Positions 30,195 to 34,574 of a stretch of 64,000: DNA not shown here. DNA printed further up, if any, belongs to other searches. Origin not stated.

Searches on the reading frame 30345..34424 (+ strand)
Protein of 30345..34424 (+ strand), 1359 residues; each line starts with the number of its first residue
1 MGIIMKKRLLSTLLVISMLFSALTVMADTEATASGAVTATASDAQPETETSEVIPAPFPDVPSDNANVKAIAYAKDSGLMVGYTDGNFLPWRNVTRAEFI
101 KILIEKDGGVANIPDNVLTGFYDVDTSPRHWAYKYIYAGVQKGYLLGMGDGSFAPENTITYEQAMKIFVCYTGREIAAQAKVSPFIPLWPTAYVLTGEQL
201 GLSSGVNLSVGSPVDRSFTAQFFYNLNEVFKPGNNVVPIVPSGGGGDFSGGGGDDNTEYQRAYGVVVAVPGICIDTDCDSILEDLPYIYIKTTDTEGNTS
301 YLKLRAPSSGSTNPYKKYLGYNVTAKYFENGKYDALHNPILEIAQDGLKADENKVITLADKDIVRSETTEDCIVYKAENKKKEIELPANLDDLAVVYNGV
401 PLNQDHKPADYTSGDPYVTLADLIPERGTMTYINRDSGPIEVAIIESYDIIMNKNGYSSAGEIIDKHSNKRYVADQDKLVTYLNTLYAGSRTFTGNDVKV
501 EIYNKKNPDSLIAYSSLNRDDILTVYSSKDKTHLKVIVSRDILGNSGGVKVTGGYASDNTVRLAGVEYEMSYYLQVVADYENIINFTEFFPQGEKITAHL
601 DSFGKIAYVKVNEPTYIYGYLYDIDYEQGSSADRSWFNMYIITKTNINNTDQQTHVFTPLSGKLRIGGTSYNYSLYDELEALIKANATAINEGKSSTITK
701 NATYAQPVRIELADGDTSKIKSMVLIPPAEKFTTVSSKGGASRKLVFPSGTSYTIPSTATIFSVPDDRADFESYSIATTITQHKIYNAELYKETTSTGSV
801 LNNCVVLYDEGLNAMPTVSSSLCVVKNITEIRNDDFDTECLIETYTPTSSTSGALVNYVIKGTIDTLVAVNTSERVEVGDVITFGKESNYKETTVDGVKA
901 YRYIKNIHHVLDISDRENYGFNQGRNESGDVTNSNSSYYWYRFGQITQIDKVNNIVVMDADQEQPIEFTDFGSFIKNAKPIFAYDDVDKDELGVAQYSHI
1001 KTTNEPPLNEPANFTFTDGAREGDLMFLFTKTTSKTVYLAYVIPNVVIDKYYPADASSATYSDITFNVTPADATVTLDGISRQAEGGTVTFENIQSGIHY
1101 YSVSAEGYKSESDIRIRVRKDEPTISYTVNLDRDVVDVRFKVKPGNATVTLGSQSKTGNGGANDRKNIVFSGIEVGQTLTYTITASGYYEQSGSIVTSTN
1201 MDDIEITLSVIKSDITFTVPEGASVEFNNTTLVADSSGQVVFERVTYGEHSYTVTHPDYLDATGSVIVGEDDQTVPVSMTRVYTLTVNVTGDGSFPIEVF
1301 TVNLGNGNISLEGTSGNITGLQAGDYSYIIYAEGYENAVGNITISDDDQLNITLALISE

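Call 81: search_protein_families(library=pfam, proteins=[window:30345-34424:+], max_evalue=0.00001)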
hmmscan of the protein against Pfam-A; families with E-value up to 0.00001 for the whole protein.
window:30345-34424:+ (1359 aa): 4 families
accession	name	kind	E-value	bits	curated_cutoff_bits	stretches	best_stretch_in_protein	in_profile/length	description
PF00395.25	SLH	-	6.9e-22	77.6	20.8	2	57-100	1-44/44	S-layer homology domain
PF13620.12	CarboxypepD_reg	-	4.6e-09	36.9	32.3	0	1219-1279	13-79/82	Carboxypeptidase regulatory-like domain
PF08308.17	PEGA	-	1.5e-08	34.8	20.8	0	1317-1356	28-67/71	PEGA domain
PF25641.1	Head_fiber_dimeric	-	7.8e-07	29.3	30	0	1067-1119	7-53/61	Head fiber dimeric protein-like domain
